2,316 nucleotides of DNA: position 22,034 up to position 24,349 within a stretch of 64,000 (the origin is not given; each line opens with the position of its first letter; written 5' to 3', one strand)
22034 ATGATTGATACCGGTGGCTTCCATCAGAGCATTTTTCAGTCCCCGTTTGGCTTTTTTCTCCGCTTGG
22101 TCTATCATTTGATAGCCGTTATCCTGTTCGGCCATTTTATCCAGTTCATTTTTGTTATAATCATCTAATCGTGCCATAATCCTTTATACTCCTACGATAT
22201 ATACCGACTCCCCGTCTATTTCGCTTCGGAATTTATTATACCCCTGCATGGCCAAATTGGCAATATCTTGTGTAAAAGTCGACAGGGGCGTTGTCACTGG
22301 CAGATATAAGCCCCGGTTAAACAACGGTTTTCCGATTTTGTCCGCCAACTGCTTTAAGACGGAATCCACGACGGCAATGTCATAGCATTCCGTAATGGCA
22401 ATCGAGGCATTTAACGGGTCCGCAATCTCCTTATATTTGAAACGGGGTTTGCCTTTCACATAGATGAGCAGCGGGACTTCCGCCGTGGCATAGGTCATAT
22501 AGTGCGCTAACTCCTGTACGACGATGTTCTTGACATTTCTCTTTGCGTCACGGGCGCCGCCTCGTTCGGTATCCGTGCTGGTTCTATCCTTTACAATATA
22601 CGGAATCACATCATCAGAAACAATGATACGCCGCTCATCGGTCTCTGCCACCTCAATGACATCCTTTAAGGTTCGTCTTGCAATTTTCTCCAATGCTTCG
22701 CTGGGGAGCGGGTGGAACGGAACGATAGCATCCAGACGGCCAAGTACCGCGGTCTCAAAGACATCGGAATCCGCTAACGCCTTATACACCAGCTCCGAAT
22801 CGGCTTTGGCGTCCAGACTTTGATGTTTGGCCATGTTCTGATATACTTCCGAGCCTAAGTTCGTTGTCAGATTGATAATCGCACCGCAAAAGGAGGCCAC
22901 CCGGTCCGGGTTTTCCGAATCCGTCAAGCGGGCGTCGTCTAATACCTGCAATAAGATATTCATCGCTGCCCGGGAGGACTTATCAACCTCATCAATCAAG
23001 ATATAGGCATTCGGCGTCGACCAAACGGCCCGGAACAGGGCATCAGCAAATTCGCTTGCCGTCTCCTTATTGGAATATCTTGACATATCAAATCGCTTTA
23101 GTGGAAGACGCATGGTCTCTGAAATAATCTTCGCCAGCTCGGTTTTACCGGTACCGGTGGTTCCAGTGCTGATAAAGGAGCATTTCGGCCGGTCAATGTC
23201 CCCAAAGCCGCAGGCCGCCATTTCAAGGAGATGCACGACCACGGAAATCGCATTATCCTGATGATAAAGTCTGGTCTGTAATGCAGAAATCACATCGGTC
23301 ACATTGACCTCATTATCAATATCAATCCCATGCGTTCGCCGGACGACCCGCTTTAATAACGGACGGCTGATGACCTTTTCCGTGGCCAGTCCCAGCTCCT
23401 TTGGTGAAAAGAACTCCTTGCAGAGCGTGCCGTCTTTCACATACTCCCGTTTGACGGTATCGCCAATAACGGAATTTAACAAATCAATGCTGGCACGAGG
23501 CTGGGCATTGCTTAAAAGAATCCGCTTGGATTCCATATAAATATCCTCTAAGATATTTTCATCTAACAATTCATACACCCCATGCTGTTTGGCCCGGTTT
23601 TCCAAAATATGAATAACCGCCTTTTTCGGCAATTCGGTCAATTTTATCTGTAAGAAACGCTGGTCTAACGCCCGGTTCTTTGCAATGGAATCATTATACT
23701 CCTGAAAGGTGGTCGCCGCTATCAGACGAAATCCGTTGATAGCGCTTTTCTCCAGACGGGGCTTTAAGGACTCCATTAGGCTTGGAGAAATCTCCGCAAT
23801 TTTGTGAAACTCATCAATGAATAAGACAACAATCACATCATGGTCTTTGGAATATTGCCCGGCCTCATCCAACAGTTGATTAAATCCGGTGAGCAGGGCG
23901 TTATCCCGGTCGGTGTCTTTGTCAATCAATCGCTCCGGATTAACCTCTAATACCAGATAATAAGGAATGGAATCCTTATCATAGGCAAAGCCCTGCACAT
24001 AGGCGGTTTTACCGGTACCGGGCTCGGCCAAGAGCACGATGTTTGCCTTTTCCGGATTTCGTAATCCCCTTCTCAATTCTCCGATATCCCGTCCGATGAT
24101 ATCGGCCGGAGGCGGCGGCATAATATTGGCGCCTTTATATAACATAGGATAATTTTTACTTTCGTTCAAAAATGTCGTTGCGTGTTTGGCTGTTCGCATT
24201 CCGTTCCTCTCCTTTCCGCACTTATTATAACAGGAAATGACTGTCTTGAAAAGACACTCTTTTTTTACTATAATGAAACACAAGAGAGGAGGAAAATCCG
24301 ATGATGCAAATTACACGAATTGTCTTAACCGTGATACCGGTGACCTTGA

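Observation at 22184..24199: ClpA/ClpB/ClpV-like double AAA+ ATPase encoded at the head of the hydrolase/bitopic-protein operon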

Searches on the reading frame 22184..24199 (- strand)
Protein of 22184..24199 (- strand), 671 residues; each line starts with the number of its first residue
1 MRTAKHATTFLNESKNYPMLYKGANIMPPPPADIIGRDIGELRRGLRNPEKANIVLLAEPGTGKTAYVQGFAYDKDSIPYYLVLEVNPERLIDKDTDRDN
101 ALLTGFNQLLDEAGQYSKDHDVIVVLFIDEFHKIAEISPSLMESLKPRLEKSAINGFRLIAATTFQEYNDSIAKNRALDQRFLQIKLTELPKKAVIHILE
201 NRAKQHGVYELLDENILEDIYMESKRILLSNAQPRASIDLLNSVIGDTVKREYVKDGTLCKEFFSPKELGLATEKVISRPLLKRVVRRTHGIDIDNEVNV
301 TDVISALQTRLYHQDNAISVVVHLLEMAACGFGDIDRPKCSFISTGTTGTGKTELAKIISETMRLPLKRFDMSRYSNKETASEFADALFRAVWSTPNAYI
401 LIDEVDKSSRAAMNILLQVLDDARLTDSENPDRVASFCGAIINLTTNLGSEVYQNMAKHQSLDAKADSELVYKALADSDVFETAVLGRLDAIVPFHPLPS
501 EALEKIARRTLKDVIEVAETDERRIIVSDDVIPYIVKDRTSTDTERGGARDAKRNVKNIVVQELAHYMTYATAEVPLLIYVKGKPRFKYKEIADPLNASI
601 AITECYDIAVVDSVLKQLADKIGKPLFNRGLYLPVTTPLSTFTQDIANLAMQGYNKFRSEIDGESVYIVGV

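Call 3: search_protein_families(library=pfam, proteins=[window:22184-24199:-], max_evalue=1)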
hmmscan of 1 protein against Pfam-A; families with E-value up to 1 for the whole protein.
window:22184-24199:- (671 aa): 29 families (the best 25 are shown)
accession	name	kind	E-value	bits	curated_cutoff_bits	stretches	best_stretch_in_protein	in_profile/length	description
PF07724.20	AAA_2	-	4.8e-20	72.7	27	1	337-491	1-165/166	AAA domain (Cdc48 subfamily)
PF00004.35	AAA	-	2.3e-16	60.9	21.2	2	345-426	4-98/131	ATPase family associated with various cellular activities (AAA)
PF13401.12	AAA_22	-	9.2e-08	32.9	27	2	51-149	5-108/130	AAA domain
PF07728.20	AAA_5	-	1.5e-07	31.9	22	1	345-435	5-107/139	AAA domain (dynein-related subfamily)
PF13173.12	AAA_14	-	2.1e-06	28.2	27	2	345-414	8-80/129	AAA domain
PF05496.18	RuvB_N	-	9.6e-05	22.6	27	1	345-425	39-113/159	Holliday junction DNA helicase RuvB P-loop domain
PF13191.12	AAA_16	-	0.0008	20.4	32.6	0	95-149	109-159/167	AAA ATPase domain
PF14532.12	Sigma54_activ_2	-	0.0017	19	25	0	345-423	27-96/138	Sigma-54 interaction domain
PF13238.12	AAA_18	-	0.0024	18.7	29.4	1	345-374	4-25/128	AAA domain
PF13479.12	AAA_24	-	0.0027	18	27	1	51-137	2-79/195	AAA domain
PF10431.15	ClpB_D2-small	-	0.011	16.2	21.9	1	498-568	1-68/81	C-terminal, D2-small domain, of ClpB protein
PF01078.27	Mg_chelatase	-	0.014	15.3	20.3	0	112-165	98-146/207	Magnesium chelatase, subunit ChlI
PF04851.21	ResIII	-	0.016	15.6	22.5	0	98-136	99-139/164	Type III restriction enzyme, res subunit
PF12780.13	AAA_8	-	0.016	14.9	25.6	0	495-526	187-217/259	P-loop containing dynein motor region D4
PF13245.12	AAA_19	-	0.037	14.7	25.1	0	51-70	11-30/134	AAA domain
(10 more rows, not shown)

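Call 4: search_protein_families(library=ncbifam, proteins=[window:22184-24199:-], max_evalue=1)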
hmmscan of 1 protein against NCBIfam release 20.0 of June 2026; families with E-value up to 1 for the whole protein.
window:22184-24199:- (671 aa): 21 families
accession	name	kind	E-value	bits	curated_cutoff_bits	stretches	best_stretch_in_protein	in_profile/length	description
TIGR02639.1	ClpA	equivalog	1.6e-61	208.5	993.15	1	48-569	203-720/734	ATP-dependent Clp protease ATP-binding subunit ClpA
TIGR03346.1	chaperone_ClpB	equivalog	1.1e-49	169.5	1232.1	2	303-569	559-831/853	ATP-dependent chaperone ClpB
TIGR03345.1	VI_ClpV1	equivalog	4.1e-42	144.4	884.95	2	295-571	552-838/852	type VI secretion system ATPase TssH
NF008118.0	PRK10865.1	equivalog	3.1e-40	137.9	1417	2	305-566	564-831/857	ATP-dependent chaperone ClpB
NF033607.0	disagg_AAA_ClpG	exception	9e-35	119.8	1900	2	305-569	588-862/932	AAA family protein disaggregase ClpG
NF033606.1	heat_AAA_ClpK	exception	2.1e-34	118.6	1900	2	302-568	606-883/949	heat shock survival AAA family ATPase ClpK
NF008263.0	PRK11034.1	equivalog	3.7e-34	117.7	1350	1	42-566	195-718/758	ATP-dependent Clp protease ATP-binding subunit ClpA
NF047784.1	MadB_ATPase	equivalog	4.1e-07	29.5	475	2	300-362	4-56/298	MadB family AAA-type ATPase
NF003229.0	PRK04195.1-5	equivalog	1.5e-06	27.2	280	1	340-407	45-114/413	replication factor C large subunit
NF009883.0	PRK13341.1-4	equivalog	6.2e-06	24.4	668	2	100-201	87-182/729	AAA family ATPase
NF000868.0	PRK00080.1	equivalog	2.1e-05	23.6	282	1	345-425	57-131/330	Holliday junction branch migration DNA helicase RuvB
NF009881.0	PRK13341.1-2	equivalog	3.5e-05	21.9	651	2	42-200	43-178/736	AAA family ATPase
TIGR00635.1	ruvB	equivalog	5.1e-05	22.5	299.05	1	345-425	36-110/305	Holliday junction branch migration DNA helicase RuvB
NF003745.1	PRK05342.1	equivalog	6.3e-05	22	359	1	334-373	104-143/418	ATP-dependent Clp protease ATP-binding subunit ClpX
NF009882.0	PRK13341.1-3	equivalog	0.00045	18.4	1197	1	42-203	45-182/734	AAA family ATPase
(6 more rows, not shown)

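Call 5: search_solved_structures(query=window:22184-24199:-, max_evalue=0.01, show_alignments=2)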
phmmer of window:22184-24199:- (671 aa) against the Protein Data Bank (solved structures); distinct sequences matched with E-value up to 0.01: 55.
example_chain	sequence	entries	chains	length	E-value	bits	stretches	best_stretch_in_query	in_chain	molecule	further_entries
9ip0_A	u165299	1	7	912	6.1e-39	137.3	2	298-585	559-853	Chaperone protein ClpB1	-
4d2q_A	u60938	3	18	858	4.5e-37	131.1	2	304-566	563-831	CLPB | CHAPERONE PROTEIN CLPB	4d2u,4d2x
6og3_E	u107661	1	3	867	4.6e-37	131.1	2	304-566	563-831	Hyperactive disaggregase ClpB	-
6oax_C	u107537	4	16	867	4.7e-37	131.1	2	304-566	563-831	Hyperactive disaggregase ClpB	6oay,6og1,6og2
4ciu_A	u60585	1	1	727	9e-36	126.8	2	305-566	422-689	CHAPERONE PROTEIN CLPB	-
6qs4_A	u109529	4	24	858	1.9e-35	125.7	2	304-566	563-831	Chaperone protein ClpB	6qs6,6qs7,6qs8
6rn2_A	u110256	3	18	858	2e-35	125.7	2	304-566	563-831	Chaperone protein ClpB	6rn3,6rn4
1qvr_A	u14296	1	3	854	1.2e-34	123.1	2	306-511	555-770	ClpB protein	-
5ofo_C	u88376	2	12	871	1.1e-32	116.7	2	304-566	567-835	Chaperone protein ClpB,ATP-dependent Clp protease ATP-binding subunit ClpA,Chaperone prote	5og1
6em9_A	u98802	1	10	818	4.7e-32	114.5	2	304-561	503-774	ATP-dependent Clp protease ATP-binding subunit ClpC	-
6em8_A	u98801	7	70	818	5.2e-32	114.4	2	304-561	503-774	ATP-dependent Clp protease ATP-binding subunit ClpC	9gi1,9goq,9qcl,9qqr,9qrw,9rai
29hb_b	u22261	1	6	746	1.2e-30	109.9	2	178-567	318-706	ATP-dependent Clp protease, ATP-binding subunit ClpE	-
6uqe_A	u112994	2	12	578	1.7e-30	109.3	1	35-514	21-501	ATP-dependent Clp protease ATP-binding subunit ClpA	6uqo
7uiv_A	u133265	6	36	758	4.6e-30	108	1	35-514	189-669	ATP-dependent Clp protease ATP-binding subunit ClpA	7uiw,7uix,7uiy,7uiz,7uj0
6w1z_A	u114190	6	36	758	4.6e-30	108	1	35-514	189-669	ATP-dependent Clp protease ATP-binding subunit ClpA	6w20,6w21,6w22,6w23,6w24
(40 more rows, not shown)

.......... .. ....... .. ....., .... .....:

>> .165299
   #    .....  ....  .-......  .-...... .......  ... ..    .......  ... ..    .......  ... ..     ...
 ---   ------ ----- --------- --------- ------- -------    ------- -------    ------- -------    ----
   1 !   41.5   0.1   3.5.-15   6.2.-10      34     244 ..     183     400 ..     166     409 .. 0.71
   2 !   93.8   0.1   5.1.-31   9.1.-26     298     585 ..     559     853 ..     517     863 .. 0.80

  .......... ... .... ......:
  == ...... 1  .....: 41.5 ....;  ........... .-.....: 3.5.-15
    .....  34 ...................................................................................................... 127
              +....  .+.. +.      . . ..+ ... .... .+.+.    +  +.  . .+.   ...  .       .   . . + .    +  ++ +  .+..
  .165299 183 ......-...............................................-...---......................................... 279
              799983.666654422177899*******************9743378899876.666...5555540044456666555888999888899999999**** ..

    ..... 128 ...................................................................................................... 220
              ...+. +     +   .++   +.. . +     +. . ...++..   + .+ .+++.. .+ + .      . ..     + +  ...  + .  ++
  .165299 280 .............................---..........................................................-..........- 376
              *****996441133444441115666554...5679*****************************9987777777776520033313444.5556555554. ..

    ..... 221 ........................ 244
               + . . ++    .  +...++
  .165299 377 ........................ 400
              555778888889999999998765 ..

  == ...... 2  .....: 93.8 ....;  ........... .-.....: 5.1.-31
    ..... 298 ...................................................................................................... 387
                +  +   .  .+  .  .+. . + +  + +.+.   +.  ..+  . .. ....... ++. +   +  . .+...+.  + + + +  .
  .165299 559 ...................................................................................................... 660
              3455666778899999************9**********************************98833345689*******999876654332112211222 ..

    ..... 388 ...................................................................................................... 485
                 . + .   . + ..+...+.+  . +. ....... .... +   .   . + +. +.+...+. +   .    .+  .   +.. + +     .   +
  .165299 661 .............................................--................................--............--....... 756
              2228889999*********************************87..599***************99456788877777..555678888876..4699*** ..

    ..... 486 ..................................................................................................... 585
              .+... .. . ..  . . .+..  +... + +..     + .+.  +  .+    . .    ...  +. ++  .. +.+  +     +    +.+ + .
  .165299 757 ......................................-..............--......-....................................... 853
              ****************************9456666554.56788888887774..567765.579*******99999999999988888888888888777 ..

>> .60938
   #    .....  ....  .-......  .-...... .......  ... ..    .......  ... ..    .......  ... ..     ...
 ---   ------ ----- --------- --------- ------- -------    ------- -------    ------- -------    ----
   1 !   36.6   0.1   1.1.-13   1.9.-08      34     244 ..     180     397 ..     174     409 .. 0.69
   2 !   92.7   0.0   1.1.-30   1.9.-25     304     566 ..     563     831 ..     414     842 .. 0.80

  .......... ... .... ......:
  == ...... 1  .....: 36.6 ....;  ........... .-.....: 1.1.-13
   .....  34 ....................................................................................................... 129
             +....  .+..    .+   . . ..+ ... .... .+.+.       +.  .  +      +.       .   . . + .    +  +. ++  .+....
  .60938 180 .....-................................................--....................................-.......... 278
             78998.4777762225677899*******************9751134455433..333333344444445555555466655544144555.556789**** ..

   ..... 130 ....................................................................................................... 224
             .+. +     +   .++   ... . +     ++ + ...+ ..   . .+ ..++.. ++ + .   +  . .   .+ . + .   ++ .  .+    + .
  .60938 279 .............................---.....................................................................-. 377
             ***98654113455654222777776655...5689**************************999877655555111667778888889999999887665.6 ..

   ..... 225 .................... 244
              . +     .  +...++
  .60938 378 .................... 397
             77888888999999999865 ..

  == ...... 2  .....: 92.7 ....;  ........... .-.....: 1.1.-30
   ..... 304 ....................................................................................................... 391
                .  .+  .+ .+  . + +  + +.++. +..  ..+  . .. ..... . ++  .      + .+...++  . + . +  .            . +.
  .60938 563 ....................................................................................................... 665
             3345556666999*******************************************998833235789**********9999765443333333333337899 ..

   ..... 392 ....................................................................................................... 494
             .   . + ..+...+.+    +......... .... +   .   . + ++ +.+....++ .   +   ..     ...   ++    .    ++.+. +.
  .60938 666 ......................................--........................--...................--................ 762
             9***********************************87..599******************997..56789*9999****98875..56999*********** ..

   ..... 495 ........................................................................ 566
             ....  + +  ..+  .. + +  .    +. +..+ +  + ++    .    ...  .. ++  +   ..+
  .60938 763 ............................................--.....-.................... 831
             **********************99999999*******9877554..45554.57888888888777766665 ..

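Call 9: search_protein_families(library=phrogs, proteins=[window:22184-24199:-], max_evalue=0.001)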
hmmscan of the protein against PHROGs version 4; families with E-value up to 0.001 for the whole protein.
window:22184-24199:- (671 aa): 12 families
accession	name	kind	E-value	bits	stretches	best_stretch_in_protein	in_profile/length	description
phrog_4871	-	other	1.2e-73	249.8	1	37-572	197-736/764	ATP-dependent protease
phrog_5846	-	DNA, RNA and nucleotide metabolism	2.9e-12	47.6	2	341-420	40-118/380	clamp loader of DNA polymerase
phrog_4339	-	unknown function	1.1e-10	42.2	0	345-377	57-89/552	-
phrog_168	-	DNA, RNA and nucleotide metabolism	1.4e-10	42.3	1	342-416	45-120/314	clamp loader of DNA polymerase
phrog_10401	-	other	1.6e-07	31.4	1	343-407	464-529/667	ATPase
phrog_11838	-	DNA, RNA and nucleotide metabolism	2.9e-07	31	1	345-421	46-127/420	clamp loader of DNA polymerase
phrog_3757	-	unknown function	1.3e-06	29.1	0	338-377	125-164/367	-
phrog_7485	-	unknown function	3.9e-05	23.8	0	339-409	227-290/430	-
phrog_9172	-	unknown function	7.5e-05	22.7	0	339-407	107-177/509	-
phrog_8638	-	unknown function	8.7e-05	22.3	1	335-410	302-378/568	-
phrog_2666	-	head and packaging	0.00054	19.7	0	48-137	318-400/555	terminase large subunit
phrog_3022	-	DNA, RNA and nucleotide metabolism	0.00072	19.1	0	342-406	412-475/788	DNA primase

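Call 11: search_dna_similar(query=window:22184-24199:-, collection=phages, mode=protein, max_rows=25)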
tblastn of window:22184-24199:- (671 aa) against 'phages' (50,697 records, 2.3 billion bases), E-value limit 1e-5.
Records with a match: 183; places in all: 185; records where one place covers at least 80% of the query: 23.
Best place of each record, by identity: <60% 183.
By first word of the organism name: Bacteriophage 40; Escherichia 33; Listeria 22; Klebsiella 11; Pseudomonas 11; Salmonella 10; Erwinia 8; Vibrio 7; Staphylococcus 6; Enterococcus 6; and 11 more.
By host as written in the record: - 64; Listeria monocytogenes 22; Escherichia coli 10; Staphylococcus aureus 5; Klebsiella pneumoniae 5; Pseudomonas aeruginosa PAO1 5; Salmonella enterica subsp. enterica serovar Typhimurium 4; Enterococcus faecalis 3; and 46 more.
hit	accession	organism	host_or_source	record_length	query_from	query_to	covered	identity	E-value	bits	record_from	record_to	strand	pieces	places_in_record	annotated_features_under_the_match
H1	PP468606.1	Staphylococcus phage SpP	Staphylococcus saprophyticus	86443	36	608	85%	26.9%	7e-28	126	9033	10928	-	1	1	hypothetical protein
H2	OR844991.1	Staphylococcus phage SA 1306 Kay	Staphylococcus aureus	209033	1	568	70%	32.4%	3e-22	178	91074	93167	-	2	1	record has no annotation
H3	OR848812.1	Listeria phage LM 4-14-1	Listeria monocytogenes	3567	1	538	71%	31.8%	7e-22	174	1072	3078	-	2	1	record has no annotation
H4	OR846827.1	Listeria phage LM 4-11-1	Listeria monocytogenes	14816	1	538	71%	31.8%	1e-21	174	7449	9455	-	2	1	record has no annotation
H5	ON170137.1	Ralstonia phage YO084_1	Ralstonia solanacearum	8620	14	571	83%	26.7%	2e-31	137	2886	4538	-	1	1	record has no annotation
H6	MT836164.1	Bacteriophage sp.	human fecal samples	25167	50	573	78%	28.4%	3e-32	140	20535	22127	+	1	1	record has no annotation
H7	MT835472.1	Bacteriophage sp.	human fecal samples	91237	34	560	71%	31.2%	1e-20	165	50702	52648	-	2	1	record has no annotation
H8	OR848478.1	Listeria phage LM 4-14-1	Listeria monocytogenes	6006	1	538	71%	31.3%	3e-21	172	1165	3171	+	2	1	record has no annotation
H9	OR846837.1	Listeria phage LM 4-11-1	Listeria monocytogenes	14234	1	538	71%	31.3%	4e-21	172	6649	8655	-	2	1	record has no annotation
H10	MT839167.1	Bacteriophage sp.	human fecal samples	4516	34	572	73%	30.3%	1e-19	158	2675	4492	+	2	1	record has no annotation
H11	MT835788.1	Bacteriophage sp.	human fecal samples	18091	34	566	79%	27.6%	1e-30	135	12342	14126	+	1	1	record has no annotation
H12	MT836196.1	Bacteriophage sp.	human fecal samples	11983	34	609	86%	25.6%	6e-27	123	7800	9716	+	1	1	record has no annotation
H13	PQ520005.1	Enterococcus phage IME_EF3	-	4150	34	568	80%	27.4%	2e-31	137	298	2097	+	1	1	record has no annotation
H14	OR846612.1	Enterococcus phage Efs 1-1-1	Enterococcus faecalis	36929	34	568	80%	27.4%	2e-31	137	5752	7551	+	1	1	record has no annotation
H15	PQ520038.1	Enterococcus phage IME_EF3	-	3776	1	538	71%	30.9%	2e-19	171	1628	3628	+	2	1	record has no annotation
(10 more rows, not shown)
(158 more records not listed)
